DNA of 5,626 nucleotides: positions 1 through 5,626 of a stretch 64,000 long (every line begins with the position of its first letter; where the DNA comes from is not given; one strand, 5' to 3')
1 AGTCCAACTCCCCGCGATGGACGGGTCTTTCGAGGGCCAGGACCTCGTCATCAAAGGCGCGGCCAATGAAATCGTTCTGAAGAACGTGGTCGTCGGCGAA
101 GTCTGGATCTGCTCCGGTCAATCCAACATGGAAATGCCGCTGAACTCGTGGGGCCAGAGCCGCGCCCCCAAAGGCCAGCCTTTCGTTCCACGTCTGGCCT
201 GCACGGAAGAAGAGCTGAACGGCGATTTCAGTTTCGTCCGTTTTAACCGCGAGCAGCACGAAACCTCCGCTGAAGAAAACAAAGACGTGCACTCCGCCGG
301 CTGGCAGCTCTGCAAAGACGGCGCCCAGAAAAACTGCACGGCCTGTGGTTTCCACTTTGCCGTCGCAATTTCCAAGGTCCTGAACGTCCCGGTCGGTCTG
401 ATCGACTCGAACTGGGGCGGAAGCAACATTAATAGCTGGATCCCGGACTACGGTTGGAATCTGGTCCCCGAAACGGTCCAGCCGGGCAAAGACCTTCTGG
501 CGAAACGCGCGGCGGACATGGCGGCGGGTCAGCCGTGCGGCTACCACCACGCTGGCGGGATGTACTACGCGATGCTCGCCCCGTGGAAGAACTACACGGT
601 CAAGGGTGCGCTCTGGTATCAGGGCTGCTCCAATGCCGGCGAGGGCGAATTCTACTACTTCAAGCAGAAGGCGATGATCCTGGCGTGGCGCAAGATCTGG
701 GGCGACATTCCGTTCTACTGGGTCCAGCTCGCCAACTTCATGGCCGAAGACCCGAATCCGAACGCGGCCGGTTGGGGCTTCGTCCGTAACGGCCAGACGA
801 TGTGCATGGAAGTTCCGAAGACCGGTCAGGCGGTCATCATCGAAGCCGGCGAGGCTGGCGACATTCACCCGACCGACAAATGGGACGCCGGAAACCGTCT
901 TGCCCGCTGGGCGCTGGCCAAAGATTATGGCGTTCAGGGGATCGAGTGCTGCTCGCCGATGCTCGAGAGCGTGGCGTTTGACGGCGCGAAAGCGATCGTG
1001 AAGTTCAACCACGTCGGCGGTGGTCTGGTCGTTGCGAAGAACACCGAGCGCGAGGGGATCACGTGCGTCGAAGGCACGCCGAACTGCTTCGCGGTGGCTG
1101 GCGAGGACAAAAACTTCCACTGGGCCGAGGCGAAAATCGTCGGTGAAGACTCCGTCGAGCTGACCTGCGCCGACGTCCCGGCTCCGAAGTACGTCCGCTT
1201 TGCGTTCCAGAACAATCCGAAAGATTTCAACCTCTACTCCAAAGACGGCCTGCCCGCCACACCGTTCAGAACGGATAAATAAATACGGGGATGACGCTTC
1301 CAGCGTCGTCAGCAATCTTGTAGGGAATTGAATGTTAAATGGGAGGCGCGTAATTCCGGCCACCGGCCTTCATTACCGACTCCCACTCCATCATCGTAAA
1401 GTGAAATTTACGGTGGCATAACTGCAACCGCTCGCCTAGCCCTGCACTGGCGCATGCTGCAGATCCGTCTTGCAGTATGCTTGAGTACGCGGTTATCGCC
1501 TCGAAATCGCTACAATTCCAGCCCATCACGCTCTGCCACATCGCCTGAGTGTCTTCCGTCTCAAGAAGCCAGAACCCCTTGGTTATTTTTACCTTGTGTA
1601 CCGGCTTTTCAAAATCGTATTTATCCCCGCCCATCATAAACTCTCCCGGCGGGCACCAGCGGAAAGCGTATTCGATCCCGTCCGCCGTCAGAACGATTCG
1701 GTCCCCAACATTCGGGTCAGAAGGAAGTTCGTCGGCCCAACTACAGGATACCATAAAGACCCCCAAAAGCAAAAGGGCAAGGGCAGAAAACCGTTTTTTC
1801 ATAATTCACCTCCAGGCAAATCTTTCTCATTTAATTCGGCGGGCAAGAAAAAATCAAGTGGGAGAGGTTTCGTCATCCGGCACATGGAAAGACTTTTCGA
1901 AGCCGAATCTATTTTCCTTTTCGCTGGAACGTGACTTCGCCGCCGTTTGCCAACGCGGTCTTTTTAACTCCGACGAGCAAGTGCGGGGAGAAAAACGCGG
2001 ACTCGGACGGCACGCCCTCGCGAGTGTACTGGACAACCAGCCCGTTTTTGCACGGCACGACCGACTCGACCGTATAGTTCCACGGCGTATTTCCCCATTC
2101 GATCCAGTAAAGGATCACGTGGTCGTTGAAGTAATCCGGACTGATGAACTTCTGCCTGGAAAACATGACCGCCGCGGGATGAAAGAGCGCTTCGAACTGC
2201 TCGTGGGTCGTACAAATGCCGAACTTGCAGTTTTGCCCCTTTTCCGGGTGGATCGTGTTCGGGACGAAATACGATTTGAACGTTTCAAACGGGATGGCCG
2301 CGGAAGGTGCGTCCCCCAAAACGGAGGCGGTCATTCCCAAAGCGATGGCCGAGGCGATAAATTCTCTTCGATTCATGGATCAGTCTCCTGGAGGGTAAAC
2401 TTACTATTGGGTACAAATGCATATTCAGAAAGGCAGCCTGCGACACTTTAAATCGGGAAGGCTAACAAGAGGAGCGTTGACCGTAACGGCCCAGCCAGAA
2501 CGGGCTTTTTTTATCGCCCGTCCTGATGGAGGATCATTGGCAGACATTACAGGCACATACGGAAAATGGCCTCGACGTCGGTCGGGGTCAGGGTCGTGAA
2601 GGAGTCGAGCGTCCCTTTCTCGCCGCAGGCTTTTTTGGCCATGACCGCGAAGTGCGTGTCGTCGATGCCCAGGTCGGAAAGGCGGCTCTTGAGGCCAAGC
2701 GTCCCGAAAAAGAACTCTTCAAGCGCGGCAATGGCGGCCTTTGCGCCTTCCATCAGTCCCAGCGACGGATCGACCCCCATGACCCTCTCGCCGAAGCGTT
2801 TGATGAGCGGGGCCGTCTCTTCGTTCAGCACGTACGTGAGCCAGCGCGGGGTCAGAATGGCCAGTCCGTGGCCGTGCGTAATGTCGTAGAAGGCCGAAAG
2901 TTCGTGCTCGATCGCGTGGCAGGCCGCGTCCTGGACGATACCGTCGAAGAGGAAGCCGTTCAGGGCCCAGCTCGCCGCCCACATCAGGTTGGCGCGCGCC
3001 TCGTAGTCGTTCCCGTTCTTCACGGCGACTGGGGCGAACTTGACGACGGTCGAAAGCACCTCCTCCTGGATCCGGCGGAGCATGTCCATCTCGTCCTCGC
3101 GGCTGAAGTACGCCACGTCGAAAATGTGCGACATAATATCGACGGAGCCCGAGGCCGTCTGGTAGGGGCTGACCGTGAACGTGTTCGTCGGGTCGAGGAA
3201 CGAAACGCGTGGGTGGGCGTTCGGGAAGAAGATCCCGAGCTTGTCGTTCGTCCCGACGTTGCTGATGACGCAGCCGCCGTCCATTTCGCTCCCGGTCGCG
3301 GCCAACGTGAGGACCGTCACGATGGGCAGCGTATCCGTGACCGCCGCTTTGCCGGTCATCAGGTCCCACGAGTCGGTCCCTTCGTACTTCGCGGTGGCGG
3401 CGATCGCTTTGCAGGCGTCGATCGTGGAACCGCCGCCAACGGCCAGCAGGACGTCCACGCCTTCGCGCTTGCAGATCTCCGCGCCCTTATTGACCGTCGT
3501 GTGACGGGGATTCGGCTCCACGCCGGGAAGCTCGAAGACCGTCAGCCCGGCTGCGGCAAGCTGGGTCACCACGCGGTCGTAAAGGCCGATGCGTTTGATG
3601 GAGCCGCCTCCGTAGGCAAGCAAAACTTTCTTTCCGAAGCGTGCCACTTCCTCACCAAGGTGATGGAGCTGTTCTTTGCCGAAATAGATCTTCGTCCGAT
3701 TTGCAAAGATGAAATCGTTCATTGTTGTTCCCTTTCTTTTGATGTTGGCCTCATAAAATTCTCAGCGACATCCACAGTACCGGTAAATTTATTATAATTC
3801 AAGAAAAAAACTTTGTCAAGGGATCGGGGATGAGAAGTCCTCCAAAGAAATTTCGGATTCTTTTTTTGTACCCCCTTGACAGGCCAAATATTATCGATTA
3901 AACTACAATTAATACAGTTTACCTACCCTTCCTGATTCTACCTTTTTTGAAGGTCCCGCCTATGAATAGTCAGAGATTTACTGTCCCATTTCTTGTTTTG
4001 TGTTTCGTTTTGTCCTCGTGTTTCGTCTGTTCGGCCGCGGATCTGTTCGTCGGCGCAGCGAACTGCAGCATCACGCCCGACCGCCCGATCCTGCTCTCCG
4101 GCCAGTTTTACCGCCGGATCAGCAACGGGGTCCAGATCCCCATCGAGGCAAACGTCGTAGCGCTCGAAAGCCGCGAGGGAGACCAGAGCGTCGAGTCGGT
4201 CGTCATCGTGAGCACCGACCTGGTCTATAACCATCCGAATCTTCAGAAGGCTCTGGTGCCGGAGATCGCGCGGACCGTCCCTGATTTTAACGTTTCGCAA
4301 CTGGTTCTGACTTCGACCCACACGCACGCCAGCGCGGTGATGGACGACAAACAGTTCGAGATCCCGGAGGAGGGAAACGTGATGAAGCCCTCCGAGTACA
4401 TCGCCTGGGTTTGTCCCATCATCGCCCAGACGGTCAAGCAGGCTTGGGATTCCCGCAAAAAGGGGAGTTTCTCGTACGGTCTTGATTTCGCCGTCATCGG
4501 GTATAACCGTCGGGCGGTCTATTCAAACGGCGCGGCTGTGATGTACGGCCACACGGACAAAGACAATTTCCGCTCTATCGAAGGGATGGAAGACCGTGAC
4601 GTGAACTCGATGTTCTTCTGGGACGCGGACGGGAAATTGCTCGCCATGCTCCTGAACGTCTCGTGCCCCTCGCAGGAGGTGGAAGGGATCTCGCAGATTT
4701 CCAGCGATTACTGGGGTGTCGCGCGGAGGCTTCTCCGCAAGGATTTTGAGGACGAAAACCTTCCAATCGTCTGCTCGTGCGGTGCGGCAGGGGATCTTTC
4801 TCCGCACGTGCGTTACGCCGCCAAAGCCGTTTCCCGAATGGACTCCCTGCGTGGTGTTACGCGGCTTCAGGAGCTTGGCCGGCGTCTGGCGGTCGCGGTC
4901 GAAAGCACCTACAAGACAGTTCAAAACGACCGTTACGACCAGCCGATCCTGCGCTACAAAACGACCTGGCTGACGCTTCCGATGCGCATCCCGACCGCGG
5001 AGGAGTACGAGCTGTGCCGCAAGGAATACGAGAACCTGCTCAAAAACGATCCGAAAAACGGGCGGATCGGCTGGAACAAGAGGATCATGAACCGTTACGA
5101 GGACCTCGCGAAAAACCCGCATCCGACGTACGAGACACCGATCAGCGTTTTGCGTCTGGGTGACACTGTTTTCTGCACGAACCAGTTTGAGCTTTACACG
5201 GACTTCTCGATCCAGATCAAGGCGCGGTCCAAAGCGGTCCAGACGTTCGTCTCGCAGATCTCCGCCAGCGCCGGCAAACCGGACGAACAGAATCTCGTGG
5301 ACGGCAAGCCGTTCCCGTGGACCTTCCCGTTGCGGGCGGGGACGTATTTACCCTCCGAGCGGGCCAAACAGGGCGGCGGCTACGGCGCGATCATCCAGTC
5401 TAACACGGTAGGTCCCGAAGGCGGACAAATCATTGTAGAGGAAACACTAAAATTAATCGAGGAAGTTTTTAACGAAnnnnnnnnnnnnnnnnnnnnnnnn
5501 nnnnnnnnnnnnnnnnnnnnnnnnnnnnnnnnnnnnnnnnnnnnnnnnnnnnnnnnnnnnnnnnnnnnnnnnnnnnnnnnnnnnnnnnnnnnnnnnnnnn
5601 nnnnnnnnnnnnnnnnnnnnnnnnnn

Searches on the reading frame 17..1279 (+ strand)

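Call 71: search_protein_families(library=pfam, proteins=[window:17-1279:+], max_evalue=0.001)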
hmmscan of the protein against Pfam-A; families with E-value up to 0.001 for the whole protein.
window:17-1279:+ (421 aa): 1 family
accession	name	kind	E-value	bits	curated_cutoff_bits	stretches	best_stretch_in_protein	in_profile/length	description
PF03629.24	SASA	-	1.1e-12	48.5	24.8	1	28-244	3-172/226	Carbohydrate esterase, sialic acid-specific acetylesterase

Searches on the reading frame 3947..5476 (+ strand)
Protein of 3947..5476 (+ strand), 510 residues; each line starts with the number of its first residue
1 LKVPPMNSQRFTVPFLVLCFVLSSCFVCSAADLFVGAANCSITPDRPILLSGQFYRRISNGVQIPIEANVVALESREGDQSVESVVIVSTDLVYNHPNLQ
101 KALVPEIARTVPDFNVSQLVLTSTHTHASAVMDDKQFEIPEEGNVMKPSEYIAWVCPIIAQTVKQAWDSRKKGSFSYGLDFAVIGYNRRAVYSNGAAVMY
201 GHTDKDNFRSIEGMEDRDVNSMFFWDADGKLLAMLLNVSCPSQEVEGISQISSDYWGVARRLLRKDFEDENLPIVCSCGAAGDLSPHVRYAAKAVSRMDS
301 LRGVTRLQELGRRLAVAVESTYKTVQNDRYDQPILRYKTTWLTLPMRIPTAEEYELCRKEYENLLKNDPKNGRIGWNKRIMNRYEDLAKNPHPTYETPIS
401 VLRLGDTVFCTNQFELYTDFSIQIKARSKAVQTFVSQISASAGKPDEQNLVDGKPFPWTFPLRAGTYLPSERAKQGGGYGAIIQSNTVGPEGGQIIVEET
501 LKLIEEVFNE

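Call 71: search_protein_families(library=pfam, proteins=[window:3947-5476:+], max_evalue=0.001)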
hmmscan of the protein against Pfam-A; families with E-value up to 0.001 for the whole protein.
window:3947-5476:+ (510 aa): 1 family
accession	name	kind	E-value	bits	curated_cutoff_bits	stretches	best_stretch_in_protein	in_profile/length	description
PF04734.18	Ceramidase_alk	-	0.00032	19.9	32.1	1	81-289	48-259/509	Neutral/alkaline non-lysosomal ceramidase, N-terminal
